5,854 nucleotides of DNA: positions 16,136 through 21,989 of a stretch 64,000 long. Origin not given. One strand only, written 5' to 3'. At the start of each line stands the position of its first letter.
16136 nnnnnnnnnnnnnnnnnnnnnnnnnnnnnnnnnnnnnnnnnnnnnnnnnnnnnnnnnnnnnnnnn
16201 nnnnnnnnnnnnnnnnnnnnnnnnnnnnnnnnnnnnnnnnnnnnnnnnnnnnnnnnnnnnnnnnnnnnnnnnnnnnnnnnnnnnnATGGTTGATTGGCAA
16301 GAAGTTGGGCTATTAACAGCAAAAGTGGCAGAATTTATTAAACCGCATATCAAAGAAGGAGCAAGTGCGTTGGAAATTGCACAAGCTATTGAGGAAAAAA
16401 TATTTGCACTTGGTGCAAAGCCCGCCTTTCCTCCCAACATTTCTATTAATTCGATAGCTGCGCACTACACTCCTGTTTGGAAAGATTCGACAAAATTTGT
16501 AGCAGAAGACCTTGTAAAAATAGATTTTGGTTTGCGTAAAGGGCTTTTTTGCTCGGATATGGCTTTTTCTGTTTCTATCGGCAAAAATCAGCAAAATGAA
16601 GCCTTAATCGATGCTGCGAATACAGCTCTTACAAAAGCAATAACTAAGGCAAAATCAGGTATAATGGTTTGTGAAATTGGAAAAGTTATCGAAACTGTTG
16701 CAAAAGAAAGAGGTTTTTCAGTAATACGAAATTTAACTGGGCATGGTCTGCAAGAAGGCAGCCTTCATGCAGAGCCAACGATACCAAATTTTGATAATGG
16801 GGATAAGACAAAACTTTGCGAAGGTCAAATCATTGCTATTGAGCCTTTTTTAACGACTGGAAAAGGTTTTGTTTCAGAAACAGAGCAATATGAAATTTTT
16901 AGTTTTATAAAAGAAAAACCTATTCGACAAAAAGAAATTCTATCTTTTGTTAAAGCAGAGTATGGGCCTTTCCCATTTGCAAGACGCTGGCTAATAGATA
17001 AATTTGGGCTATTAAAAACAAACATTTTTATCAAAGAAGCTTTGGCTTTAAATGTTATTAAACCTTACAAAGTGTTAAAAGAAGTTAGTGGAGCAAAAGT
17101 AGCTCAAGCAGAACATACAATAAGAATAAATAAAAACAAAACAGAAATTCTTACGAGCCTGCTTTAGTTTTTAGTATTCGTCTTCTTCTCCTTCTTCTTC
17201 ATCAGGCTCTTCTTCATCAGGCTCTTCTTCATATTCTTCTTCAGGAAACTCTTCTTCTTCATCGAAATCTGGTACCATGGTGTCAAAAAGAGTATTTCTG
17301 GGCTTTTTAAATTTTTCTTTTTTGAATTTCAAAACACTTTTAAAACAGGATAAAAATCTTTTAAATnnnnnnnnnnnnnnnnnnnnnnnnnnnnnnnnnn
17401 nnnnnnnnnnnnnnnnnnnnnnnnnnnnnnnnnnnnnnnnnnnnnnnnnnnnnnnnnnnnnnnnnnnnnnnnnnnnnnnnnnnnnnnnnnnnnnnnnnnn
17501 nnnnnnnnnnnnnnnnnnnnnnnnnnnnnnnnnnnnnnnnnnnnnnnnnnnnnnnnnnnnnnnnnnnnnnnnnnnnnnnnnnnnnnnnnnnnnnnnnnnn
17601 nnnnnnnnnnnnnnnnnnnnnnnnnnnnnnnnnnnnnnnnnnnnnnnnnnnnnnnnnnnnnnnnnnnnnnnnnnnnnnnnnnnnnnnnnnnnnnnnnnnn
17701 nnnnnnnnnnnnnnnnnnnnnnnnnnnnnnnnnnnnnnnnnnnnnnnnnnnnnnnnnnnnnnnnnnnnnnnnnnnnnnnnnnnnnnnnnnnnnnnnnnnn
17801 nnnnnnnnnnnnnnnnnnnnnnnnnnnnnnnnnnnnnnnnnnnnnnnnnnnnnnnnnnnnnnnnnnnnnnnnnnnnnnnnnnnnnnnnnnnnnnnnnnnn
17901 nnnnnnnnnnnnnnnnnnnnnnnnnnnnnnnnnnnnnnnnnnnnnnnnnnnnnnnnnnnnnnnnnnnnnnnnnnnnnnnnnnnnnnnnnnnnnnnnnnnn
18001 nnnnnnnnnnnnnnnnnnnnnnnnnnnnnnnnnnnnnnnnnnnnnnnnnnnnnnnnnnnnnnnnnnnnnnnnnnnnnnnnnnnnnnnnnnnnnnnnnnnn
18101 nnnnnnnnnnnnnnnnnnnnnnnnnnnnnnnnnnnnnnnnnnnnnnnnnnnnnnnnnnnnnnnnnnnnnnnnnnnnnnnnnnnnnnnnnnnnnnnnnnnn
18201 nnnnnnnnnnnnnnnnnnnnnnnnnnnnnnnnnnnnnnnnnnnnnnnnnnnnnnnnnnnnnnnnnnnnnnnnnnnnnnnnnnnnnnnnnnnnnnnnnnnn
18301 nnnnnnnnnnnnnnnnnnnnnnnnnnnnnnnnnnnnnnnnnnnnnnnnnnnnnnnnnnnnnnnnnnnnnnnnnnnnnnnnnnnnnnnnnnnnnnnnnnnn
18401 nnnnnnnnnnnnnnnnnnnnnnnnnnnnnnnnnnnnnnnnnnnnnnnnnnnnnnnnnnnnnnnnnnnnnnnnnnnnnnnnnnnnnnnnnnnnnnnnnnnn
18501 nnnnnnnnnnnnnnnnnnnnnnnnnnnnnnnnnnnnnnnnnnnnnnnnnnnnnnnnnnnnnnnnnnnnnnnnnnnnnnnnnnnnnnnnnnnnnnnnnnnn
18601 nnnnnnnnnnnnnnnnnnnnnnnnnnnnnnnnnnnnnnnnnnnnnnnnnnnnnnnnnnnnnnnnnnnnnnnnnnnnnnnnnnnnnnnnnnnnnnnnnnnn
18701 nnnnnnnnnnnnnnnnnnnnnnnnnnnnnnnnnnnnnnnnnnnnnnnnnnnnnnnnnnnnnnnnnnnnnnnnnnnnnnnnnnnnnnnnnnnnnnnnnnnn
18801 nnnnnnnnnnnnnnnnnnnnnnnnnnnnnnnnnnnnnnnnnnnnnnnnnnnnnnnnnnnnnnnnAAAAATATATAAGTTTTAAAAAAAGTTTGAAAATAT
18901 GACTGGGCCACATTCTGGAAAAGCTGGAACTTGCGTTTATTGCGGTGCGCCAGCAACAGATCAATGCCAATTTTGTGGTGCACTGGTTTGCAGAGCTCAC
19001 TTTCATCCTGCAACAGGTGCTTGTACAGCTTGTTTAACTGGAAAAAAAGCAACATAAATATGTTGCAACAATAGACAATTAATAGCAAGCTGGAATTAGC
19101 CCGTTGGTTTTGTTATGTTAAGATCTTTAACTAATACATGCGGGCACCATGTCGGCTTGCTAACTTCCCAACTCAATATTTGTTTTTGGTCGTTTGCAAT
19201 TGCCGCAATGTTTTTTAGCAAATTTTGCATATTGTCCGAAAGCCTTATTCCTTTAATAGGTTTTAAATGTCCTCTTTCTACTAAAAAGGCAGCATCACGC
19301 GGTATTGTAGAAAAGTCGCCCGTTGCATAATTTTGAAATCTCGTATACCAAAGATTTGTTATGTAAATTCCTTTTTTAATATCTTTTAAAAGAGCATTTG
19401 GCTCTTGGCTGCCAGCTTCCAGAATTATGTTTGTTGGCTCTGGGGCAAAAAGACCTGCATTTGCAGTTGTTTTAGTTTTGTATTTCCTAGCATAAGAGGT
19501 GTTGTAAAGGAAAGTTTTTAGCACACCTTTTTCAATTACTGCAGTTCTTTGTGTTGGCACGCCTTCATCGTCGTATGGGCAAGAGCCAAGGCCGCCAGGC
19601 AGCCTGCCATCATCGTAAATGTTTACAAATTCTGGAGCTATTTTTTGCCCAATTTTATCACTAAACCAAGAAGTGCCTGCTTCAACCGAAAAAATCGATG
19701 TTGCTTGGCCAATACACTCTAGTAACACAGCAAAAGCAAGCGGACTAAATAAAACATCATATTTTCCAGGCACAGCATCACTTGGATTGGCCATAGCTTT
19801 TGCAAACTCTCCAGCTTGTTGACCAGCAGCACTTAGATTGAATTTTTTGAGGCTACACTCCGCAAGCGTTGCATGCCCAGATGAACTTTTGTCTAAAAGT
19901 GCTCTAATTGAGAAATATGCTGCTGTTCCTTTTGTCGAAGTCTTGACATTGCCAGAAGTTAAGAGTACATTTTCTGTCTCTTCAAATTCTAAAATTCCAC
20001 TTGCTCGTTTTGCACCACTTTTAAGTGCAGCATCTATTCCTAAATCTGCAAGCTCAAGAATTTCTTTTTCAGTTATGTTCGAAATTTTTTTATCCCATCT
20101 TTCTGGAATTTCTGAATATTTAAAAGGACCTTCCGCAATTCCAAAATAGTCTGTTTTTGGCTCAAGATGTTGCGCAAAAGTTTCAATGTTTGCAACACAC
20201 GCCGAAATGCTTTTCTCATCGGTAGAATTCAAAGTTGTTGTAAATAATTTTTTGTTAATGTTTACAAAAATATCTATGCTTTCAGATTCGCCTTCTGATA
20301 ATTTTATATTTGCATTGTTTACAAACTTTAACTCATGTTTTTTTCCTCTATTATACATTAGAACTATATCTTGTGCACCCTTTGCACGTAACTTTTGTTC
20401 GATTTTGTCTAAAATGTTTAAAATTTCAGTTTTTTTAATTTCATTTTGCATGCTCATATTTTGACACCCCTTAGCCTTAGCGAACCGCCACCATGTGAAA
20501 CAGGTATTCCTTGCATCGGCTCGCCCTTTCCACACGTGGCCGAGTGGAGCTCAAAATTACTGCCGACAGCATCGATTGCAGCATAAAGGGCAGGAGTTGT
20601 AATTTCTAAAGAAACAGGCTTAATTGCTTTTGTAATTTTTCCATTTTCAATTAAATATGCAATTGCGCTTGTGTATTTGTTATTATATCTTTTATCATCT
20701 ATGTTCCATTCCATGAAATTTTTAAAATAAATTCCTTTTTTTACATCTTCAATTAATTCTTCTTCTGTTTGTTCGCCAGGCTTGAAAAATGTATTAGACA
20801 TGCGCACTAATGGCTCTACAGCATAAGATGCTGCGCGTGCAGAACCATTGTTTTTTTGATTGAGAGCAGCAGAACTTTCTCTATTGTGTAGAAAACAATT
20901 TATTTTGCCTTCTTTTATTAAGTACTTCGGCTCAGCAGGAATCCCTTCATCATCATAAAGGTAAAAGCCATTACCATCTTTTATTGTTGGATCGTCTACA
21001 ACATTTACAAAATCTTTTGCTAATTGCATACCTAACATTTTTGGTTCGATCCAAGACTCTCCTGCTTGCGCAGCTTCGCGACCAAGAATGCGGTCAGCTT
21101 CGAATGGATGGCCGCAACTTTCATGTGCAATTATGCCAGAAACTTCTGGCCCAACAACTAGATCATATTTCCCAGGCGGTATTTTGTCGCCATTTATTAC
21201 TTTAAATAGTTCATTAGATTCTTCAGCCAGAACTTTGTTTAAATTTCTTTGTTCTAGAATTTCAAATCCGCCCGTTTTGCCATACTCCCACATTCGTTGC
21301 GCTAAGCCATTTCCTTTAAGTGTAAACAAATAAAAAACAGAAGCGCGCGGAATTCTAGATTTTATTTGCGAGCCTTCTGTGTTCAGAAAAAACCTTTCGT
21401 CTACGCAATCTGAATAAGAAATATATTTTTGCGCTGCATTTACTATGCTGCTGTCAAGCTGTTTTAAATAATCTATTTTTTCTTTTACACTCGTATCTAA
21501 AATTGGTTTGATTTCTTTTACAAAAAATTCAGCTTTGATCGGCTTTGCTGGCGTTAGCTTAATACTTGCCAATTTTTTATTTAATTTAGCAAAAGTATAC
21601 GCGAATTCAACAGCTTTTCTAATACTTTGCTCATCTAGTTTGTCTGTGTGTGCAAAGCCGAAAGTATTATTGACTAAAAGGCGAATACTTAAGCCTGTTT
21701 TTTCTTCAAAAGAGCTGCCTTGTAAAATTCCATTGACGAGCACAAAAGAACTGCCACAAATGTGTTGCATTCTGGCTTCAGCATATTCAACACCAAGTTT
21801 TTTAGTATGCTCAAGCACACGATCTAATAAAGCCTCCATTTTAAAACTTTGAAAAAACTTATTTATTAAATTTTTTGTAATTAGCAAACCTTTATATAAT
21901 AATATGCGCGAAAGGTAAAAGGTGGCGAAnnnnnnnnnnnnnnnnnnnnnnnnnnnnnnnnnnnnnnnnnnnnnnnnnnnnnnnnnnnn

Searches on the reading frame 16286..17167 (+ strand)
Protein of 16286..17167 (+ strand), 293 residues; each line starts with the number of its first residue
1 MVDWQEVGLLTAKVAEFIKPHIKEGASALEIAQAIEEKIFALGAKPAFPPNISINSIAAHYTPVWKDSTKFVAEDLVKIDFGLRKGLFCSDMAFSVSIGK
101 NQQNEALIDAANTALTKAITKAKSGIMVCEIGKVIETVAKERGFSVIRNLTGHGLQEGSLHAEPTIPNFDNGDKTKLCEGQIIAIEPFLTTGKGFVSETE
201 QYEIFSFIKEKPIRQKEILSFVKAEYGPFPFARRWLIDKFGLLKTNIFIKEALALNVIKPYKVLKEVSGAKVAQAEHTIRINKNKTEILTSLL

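Call 77: search_protein_families(library=pfam, proteins=[window:16286-17167:+], max_evalue=0.0001)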
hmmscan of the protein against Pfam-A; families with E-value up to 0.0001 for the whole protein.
window:16286-17167:+ (293 aa): 1 family
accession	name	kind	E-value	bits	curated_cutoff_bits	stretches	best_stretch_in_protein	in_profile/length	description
PF00557.29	Peptidase_M24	-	2.1e-31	109.7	23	1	6-193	5-195/208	Metallopeptidase family M24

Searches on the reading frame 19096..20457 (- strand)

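Call 66: search_protein_families(library=pfam, proteins=[window:19096-20457:-], max_evalue=0.0001)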
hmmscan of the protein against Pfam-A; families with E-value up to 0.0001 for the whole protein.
window:19096-20457:- (453 aa): 1 family
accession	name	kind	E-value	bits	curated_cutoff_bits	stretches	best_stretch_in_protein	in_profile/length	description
PF19289.4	PmbA_TldD_3rd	-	4.5e-69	232.4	22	1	230-449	1-219/220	PmbA/TldA metallopeptidase C-terminal domain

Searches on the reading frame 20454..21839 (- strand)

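Call 66: search_protein_families(library=pfam, proteins=[window:20454-21839:-], max_evalue=0.0001)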
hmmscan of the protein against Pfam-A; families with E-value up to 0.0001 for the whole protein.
window:20454-21839:- (461 aa): 3 families
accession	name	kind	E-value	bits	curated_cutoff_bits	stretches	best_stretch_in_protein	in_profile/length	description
PF19289.4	PmbA_TldD_3rd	-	1.1e-50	172.3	22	1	222-461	1-218/220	PmbA/TldA metallopeptidase C-terminal domain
PF01523.21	PmbA_TldD_1st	-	5.6e-11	42.9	20.9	1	20-81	1-62/65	PmbA/TldA metallopeptidase domain 1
PF19290.4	PmbA_TldD_2nd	-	4.4e-09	37.2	20.9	1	112-207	2-100/109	PmbA/TldA metallopeptidase central domain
